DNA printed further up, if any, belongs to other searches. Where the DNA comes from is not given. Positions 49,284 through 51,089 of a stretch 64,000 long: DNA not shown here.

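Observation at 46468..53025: Methanopterin/F420 cofactor-biosynthesis neighbourhood built largely from enzyme families with unresolved reactions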

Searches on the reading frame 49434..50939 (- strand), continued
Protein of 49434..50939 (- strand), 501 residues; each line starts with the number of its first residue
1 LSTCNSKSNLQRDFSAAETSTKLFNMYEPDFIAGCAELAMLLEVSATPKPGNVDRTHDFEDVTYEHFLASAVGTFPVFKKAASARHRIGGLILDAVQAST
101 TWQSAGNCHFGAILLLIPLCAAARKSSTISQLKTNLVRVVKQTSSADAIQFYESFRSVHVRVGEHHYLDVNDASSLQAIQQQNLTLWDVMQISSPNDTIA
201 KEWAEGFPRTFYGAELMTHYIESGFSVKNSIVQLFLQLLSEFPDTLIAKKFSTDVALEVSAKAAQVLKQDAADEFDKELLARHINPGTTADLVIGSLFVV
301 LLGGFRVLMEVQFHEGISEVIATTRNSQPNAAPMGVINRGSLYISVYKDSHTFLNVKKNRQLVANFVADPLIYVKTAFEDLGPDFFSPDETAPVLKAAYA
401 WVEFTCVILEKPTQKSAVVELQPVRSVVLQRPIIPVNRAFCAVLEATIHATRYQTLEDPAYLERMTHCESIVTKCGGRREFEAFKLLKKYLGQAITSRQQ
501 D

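Call 48: find_encoding_contigs(protein=P0249, flank=8000, max_places=2)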
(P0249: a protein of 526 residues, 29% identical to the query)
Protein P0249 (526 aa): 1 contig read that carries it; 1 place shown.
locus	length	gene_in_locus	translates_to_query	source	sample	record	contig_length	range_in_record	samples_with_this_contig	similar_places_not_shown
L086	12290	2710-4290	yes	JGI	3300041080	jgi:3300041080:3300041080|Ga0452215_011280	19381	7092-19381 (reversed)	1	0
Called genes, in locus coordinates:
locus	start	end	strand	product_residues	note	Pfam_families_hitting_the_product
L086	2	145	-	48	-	?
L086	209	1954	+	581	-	PF01702:TGT, PF17884:DUF5591, PF01472:PUA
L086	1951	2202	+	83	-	-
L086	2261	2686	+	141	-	-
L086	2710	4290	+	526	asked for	PF01874:CitG, PF04289:DUF447_N (weak)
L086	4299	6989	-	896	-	PF14520:HHH_5, PF05625:PAXNEB (faint), PF06745:ATPase, PF23365:DUF7090 (weak), PF24336:DUF7504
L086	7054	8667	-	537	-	PF06418:CTP_synth_N, PF00117:GATase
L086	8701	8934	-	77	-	-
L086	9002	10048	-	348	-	PF01966:HD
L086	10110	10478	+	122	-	-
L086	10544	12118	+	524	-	-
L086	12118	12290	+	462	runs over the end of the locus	PF04055:Radical_SAM, PF13186:SPASM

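Call 86: list_cluster_members(proteins=[P0169, P0177, P0190, P0198, P0203, P0211, P0215, P0242, P0246, P0261])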
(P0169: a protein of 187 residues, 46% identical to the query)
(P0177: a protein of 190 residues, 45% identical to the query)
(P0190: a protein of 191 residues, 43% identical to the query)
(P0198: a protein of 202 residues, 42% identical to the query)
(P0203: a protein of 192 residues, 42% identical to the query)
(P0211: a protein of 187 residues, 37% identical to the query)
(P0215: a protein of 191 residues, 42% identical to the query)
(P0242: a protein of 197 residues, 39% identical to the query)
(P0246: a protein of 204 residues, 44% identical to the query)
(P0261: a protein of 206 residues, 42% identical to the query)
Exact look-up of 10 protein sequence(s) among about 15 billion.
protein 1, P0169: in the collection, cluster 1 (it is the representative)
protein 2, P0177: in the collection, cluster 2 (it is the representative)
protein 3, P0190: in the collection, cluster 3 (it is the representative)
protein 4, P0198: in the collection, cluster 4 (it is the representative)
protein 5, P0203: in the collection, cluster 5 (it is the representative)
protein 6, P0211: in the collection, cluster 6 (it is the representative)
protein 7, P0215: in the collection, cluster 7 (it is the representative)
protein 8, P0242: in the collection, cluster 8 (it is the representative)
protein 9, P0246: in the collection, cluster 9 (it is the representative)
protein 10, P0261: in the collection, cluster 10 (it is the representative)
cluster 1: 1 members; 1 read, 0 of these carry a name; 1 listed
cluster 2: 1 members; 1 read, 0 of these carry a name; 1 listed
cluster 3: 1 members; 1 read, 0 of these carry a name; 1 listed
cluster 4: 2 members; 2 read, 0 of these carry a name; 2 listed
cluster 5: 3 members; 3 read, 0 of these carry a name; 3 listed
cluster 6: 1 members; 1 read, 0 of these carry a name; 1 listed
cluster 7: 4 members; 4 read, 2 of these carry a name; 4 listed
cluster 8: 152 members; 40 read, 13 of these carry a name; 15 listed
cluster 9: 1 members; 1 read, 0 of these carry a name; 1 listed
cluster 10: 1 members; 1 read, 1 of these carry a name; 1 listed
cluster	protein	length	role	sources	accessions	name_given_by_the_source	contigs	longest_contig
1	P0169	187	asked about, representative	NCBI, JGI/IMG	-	-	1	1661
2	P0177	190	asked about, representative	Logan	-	-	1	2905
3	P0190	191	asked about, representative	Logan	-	-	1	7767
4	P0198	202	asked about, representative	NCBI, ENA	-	-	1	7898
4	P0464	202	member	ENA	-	-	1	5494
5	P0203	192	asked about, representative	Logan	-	-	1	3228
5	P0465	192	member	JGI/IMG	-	-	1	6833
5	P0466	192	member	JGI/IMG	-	-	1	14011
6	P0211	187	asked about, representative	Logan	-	-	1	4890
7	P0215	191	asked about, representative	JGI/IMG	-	hypothetical protein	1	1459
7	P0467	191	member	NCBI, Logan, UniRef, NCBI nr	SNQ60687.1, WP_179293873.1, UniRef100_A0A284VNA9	DUF447 domain-containing protein [Candidatus Methanoperedens nitratireducens] | DUF447 family protein n=1 Tax=Candidatus Methanoperedens nitratireducens TaxID=1392998 ... | DUF447 domain-containing protein [Candidatus Methanoperedens nitroreducens]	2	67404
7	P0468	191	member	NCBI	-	-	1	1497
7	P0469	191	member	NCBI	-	-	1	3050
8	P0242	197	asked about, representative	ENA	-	-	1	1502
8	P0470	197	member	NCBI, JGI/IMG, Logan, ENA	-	Uncharacterized conserved protein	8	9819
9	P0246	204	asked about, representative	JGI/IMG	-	-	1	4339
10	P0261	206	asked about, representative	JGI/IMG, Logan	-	hypothetical protein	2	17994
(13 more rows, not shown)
